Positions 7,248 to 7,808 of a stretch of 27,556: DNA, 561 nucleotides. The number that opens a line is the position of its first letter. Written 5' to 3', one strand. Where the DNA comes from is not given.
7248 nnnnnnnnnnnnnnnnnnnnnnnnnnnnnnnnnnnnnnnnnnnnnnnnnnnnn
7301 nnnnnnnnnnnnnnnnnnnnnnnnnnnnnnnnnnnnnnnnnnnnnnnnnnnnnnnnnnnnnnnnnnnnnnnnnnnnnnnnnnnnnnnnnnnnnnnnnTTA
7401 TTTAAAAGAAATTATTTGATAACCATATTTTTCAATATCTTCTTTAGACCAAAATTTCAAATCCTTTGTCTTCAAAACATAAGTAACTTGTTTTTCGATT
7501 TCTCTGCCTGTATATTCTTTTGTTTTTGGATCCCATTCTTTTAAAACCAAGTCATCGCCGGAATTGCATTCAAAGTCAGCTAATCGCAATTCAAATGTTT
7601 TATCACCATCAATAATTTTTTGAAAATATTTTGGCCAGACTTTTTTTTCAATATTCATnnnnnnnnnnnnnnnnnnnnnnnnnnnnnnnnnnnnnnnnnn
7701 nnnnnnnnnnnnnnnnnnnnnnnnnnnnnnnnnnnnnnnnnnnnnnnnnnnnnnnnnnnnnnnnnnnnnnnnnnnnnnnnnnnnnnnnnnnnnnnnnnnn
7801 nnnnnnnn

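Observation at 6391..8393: Translationally coupled five-gene operon: MazG-like, then NDT/DNPH1-like, then ASCH-like, then MazG-like, then a SAM methyltransferase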

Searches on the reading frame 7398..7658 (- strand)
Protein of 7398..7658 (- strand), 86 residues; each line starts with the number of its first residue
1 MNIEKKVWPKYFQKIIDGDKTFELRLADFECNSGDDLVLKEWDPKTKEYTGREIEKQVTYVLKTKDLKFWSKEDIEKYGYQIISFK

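Call 5: search_protein_families(library=pfam, proteins=[window:7398-7658:-], max_evalue=0.01)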
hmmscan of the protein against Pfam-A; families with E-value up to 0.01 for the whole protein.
window:7398-7658:- (86 aa): 3 families
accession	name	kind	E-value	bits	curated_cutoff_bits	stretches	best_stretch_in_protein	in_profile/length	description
PF12961.13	DUF3850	-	2.2e-19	69.8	22.9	1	3-66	2-65/77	Domain of unknown function (DUF3850)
PF04266.20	ASCH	-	9e-06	26.8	21.2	1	7-67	3-61/103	ASCH domain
PF13222.11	DUF4030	-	0.0029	18.1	25.2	1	17-75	69-130/142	Protein of unknown function (DUF4030)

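Call 6: search_protein_families(library=ncbifam, proteins=[window:7398-7658:-], max_evalue=0.1)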
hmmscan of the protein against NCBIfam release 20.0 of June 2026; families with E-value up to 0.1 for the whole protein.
window:7398-7658:- (86 aa): 0 families

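Call 7: search_protein_families(library=phrogs, proteins=[window:7398-7658:-], max_evalue=0.01)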
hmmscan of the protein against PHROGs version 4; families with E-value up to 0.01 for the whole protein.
window:7398-7658:- (86 aa): 6 families
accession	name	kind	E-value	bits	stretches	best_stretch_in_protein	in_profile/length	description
phrog_986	-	DNA, RNA and nucleotide metabolism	7.7e-19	69.4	1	6-64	101-157/253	RNA-binding protein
phrog_1812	-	unknown function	2.1e-13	51.3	1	4-66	6-66/150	-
phrog_16529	-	unknown function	6.2e-09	37.2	1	3-65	3-63/140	-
phrog_24858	-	unknown function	2.6e-06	28.1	1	5-62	107-162/180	-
phrog_3136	-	unknown function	0.0026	18.8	1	7-39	9-41/134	-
phrog_15982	-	unknown function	0.0098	15.9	1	6-64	376-432/453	-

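Call 33: find_related_loci(query=window:7398-7658:-, collection=viral_contigs, flank=5000)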
Query window:7398-7658:- (86 aa) in viral_contigs; peptide patterns used: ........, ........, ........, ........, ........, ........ (x = any residue, [..] = any of these).
88 stretches matched a pattern, but none encodes a relative of the query by tblastn (E <= 1e-3).

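Call 40: search_solved_structures(query=window:7398-7658:-, max_evalue=1, show_alignments=2)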
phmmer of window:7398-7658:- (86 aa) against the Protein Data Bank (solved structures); distinct sequences matched with E-value up to 1: 3.
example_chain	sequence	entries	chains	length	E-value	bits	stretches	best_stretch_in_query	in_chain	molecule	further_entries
3iuw_A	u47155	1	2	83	0.033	17.8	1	6-62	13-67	Activating signal cointegrator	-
9u78_A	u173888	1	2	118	0.52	14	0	43-75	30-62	Single Chain Protein of De Novo Designed Helix Bundles-4EH2 with KDPV Loop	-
9up9_A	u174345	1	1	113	0.69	13.6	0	8-45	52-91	nanobody protein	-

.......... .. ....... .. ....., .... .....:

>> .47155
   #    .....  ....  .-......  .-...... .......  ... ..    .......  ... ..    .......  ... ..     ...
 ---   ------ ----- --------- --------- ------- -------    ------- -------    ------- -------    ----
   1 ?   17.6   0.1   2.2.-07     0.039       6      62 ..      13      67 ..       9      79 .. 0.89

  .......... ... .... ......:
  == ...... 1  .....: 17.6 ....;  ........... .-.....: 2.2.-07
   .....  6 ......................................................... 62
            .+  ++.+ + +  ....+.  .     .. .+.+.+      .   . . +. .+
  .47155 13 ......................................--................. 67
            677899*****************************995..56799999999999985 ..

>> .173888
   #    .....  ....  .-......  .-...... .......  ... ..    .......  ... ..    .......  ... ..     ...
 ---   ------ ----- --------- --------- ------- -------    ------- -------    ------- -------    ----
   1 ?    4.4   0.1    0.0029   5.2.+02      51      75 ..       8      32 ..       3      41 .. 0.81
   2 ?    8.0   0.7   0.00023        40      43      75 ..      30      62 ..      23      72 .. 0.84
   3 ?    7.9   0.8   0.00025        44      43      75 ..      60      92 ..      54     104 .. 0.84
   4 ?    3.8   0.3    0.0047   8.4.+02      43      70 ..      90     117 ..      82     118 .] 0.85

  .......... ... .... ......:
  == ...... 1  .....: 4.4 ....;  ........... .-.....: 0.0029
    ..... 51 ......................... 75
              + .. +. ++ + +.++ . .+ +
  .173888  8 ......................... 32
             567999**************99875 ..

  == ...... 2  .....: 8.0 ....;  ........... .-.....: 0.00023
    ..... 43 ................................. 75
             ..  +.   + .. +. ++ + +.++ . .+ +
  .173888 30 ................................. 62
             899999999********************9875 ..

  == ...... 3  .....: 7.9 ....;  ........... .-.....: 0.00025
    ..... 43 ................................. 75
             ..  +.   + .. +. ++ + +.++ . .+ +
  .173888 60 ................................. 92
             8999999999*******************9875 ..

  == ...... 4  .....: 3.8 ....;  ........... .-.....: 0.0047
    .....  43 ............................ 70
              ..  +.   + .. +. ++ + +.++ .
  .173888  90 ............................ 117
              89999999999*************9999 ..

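Call 77: search_protein_families(library=padloc, proteins=[window:7398-7658:-], max_evalue=0.01)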
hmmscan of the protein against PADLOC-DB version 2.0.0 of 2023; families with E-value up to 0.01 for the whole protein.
window:7398-7658:- (86 aa): 2 families
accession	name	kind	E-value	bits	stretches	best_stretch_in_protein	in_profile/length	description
PDLC04424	PDC-M11B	-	0.0056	14.6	1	7-48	14-54/142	-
PDLC04425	PDC-M11B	-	0.006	15.1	1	7-38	7-37/132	-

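Call 89: find_related_loci(query=A7, collection=viral_contigs, flank=4000)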
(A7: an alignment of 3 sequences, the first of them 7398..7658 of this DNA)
Query A7 (86 aa) in viral_contigs; peptide patterns used: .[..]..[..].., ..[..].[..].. (x = any residue, [..] = any of these).
112 stretches matched a pattern; 10 encode a relative of the query (tblastn E <= 1e-3); 10 distinct loci.
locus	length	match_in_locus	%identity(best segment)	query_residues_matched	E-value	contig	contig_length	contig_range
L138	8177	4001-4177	57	4-62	3e-19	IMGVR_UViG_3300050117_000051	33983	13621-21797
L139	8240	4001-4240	42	3-85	4e-18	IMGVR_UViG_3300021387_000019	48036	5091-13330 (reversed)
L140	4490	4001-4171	54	6-62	4e-18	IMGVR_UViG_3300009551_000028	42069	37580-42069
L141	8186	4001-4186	55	1-62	8e-18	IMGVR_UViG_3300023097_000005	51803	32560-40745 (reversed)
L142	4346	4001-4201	40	1-67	8e-16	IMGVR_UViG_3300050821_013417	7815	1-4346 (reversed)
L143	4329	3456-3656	40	1-67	8e-16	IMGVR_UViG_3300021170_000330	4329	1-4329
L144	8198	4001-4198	41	6-71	2e-15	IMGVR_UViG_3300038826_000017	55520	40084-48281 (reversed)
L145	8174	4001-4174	45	6-63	2e-13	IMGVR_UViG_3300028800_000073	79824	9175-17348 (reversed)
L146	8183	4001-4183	43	1-61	6e-11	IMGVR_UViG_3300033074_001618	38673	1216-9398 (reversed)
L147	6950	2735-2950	35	6-84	1e-8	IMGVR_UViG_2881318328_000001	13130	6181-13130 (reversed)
